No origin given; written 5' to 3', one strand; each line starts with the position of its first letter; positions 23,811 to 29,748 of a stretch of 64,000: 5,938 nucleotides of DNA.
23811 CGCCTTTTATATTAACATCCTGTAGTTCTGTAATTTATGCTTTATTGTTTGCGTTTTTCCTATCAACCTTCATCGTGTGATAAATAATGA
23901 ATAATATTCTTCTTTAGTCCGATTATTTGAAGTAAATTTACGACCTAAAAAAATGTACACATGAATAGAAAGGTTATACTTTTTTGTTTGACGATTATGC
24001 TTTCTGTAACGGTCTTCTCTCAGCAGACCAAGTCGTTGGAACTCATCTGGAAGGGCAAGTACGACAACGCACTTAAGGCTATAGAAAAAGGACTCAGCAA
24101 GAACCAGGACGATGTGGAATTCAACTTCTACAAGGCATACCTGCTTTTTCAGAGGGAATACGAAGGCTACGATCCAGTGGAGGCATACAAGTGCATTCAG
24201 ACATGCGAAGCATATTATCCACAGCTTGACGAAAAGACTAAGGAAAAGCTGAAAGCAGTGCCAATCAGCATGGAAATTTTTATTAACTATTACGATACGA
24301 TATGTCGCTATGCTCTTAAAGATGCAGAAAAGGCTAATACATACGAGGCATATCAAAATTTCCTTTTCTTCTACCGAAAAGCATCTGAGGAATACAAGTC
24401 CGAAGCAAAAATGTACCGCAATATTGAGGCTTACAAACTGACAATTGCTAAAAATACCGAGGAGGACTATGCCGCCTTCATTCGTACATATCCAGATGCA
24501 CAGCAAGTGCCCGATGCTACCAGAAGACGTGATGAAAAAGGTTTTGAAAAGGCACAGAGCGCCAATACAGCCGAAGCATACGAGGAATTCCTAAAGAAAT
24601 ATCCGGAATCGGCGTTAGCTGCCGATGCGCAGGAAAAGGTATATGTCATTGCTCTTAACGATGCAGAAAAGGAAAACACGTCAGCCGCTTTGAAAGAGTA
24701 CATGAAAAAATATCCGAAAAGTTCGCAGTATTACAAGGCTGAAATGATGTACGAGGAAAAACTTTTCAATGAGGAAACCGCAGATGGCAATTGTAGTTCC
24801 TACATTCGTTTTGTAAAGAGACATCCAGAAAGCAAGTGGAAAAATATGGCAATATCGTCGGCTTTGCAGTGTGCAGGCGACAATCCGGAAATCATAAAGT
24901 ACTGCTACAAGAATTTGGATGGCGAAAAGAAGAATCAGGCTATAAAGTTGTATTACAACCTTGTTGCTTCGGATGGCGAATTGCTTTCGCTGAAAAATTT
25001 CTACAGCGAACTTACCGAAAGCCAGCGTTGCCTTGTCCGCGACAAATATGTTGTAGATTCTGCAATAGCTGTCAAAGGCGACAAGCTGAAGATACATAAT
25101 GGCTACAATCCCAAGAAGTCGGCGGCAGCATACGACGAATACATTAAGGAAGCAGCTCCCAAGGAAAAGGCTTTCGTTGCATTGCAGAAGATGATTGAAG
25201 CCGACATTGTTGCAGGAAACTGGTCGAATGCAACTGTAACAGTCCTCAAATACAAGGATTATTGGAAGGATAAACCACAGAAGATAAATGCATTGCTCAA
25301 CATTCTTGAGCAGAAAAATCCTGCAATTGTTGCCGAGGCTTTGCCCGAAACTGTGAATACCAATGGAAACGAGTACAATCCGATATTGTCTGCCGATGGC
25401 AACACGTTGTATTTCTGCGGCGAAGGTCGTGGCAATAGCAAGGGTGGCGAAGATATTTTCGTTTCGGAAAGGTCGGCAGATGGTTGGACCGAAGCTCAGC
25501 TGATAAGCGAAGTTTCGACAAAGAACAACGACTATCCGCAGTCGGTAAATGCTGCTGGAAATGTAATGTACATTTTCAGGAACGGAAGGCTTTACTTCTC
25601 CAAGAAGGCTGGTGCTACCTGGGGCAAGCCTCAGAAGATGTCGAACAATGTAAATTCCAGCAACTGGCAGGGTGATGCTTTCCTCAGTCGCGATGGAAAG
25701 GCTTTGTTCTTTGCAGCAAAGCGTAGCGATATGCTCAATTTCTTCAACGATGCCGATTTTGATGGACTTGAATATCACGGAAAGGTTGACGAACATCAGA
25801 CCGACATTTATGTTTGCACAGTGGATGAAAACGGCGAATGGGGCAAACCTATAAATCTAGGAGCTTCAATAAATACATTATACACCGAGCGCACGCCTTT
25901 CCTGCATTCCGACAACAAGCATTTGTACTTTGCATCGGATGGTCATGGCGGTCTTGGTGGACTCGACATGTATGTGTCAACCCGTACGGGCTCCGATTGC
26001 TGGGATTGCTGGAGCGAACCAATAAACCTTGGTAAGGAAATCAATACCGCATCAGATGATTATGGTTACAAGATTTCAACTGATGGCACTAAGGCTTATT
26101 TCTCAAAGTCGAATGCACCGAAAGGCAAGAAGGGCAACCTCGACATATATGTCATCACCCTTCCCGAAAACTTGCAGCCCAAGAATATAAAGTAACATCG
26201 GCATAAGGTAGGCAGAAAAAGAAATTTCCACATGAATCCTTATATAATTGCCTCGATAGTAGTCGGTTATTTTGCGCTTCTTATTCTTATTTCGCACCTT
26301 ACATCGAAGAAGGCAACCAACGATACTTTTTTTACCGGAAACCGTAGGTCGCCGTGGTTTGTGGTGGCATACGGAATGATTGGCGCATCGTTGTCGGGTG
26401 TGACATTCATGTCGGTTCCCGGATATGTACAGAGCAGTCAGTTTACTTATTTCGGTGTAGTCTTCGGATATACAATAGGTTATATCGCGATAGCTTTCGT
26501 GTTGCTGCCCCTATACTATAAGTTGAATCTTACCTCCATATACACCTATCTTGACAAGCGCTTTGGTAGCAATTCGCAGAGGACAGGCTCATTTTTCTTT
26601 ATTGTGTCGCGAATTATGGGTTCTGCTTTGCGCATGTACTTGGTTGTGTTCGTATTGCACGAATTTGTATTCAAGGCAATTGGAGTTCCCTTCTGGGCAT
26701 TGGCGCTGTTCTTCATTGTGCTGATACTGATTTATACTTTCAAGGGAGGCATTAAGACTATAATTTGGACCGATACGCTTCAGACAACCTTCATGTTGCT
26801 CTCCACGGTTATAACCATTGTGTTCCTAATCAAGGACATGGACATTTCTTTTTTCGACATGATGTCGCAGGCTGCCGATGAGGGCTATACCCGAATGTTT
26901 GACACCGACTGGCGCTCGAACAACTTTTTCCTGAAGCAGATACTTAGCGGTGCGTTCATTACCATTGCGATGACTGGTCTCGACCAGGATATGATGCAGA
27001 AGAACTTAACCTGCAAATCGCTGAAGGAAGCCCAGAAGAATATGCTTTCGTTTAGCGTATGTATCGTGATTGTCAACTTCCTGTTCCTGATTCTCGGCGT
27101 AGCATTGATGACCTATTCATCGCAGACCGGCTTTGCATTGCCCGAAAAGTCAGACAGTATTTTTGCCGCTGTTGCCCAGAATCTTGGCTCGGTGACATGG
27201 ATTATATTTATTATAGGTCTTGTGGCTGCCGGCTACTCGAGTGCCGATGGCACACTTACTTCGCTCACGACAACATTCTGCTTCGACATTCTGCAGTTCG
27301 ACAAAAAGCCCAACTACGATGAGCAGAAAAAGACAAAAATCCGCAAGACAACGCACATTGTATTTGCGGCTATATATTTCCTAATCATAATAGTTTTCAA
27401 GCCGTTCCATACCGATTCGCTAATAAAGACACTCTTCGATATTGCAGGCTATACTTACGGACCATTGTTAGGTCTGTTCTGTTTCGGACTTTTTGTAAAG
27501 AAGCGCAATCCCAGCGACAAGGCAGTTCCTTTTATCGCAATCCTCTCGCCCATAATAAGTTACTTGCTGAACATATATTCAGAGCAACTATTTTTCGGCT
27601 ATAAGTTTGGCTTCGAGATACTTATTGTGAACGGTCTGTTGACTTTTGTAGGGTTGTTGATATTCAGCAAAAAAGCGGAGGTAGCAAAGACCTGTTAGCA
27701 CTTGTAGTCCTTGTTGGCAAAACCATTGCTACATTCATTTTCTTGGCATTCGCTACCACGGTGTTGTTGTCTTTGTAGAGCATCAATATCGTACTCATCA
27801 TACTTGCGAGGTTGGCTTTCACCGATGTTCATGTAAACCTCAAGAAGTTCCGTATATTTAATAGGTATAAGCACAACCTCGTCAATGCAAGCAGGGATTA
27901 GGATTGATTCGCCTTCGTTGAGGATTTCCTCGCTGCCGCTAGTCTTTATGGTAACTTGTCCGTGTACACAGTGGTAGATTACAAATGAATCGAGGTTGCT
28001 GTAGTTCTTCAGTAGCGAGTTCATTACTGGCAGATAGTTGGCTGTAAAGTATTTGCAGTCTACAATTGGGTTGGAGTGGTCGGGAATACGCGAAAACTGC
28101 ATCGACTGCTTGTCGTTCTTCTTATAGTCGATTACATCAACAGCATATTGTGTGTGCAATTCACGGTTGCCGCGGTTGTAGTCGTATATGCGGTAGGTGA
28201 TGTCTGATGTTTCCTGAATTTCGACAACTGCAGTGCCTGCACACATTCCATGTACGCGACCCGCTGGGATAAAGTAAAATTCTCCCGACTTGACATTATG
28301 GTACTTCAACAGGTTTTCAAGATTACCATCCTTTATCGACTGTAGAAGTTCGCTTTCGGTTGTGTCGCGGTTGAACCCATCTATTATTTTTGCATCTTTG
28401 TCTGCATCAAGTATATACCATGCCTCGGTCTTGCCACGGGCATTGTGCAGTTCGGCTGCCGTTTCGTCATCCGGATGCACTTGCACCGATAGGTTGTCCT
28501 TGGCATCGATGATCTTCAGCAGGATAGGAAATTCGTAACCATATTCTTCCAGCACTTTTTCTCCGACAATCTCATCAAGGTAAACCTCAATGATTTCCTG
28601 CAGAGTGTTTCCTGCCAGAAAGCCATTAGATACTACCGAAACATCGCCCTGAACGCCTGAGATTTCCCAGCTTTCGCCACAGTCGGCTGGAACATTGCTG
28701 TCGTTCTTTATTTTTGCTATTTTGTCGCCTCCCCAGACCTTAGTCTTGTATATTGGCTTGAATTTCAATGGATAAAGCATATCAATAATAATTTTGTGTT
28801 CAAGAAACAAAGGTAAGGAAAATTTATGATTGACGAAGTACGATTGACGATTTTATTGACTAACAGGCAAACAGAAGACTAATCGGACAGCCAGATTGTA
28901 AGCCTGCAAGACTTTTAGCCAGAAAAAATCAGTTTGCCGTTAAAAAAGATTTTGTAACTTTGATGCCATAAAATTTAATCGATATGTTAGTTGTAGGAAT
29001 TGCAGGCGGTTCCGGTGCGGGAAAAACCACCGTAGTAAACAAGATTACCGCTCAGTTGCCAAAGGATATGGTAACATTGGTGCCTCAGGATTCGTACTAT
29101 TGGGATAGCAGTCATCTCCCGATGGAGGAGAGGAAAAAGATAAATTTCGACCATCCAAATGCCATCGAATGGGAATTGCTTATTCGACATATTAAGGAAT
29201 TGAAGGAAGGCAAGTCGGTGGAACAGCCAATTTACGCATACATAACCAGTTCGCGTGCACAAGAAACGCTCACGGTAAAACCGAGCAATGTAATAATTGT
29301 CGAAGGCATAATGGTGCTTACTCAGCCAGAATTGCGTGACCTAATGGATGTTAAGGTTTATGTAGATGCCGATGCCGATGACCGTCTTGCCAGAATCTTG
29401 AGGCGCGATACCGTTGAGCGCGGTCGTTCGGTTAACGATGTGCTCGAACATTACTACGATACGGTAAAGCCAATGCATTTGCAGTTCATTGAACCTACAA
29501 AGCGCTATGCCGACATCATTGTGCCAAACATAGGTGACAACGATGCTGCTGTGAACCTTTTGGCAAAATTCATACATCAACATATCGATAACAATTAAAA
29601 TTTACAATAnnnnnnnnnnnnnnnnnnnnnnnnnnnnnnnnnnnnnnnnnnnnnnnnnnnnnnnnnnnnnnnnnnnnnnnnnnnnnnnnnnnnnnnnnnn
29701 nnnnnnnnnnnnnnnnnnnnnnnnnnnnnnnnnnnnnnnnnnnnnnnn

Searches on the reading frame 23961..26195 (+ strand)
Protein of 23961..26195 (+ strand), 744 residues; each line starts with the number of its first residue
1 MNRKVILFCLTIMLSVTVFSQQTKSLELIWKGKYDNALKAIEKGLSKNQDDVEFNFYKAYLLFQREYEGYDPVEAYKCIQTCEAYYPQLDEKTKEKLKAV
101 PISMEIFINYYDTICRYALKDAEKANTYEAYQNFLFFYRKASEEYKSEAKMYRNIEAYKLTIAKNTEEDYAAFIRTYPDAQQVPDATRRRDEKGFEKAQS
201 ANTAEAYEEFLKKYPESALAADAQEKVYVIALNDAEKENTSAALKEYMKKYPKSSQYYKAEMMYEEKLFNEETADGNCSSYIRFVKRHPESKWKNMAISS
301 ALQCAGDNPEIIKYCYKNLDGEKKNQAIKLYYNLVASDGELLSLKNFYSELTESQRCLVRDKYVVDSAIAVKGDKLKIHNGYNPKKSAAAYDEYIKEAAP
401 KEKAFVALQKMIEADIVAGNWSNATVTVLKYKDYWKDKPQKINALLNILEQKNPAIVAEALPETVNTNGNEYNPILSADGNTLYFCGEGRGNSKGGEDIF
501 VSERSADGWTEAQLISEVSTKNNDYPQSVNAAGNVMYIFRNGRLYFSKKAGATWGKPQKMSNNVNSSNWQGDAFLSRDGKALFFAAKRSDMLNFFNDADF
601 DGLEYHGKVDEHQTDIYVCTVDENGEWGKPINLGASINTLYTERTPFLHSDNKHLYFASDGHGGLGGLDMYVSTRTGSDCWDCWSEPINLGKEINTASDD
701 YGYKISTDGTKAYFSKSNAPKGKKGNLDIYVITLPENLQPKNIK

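Call 64: search_protein_families(library=pfam, proteins=[window:23961-26195:+], max_evalue=0.00001)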
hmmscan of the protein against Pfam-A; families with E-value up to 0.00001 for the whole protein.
window:23961-26195:+ (744 aa): 1 family
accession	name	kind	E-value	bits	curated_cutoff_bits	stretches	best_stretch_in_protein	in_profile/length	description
PF07676.18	PD40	-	1.7e-18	66.5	20.9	1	465-501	5-38/38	WD40-like Beta Propeller Repeat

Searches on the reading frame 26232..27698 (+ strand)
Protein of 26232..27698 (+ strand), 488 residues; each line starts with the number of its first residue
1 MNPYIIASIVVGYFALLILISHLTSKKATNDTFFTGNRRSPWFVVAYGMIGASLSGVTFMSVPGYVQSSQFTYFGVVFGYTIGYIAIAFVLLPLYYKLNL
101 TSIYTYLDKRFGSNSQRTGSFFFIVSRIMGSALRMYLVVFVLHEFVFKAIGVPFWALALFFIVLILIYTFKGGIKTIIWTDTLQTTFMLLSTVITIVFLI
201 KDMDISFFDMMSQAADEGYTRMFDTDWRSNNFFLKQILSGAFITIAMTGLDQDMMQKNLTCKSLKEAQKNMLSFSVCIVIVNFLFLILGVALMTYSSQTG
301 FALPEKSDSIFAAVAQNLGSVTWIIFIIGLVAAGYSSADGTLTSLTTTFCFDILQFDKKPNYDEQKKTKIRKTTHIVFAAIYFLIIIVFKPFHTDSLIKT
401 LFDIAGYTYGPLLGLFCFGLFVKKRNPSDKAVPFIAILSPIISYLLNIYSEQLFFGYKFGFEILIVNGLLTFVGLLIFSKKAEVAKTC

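Call 64: search_protein_families(library=pfam, proteins=[window:26232-27698:+], max_evalue=0.00001)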
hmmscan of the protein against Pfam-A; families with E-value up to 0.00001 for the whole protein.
window:26232-27698:+ (488 aa): 1 family
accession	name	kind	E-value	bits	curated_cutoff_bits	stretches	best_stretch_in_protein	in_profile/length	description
PF00474.23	SSF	-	4.2e-29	102.1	22.8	1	33-426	1-395/406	Sodium:solute symporter family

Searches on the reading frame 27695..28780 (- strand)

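Call 65: search_protein_families(library=pfam, proteins=[window:27695-28780:-], max_evalue=0.00001)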
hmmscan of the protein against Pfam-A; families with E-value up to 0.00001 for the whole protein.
window:27695-28780:- (361 aa): 2 families
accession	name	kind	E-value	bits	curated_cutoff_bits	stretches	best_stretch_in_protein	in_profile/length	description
PF20511.4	PMI_typeI_cat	-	7.8e-13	49.2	22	1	6-115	3-114/143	Phosphomannose isomerase type I, catalytic domain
PF21621.3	MPI_cupin_dom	-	1.1e-06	29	27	1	241-302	7-66/79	Mannose-6-phosphate isomerase, cupin domain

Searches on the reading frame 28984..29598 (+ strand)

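Call 65: search_protein_families(library=pfam, proteins=[window:28984-29598:+], max_evalue=0.00001)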
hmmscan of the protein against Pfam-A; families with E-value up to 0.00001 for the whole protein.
window:28984-29598:+ (204 aa): 3 families
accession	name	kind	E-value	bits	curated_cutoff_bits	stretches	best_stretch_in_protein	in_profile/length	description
PF00485.24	PRK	-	7.2e-46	156.9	22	1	3-188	1-195/196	Phosphoribulokinase / Uridine kinase family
PF13238.12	AAA_18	-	2.3e-06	28.5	29.4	1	4-148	1-118/128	AAA domain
PF01121.26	CoaE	-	3.1e-06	27.4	27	0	76-147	79-149/180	Dephospho-CoA kinase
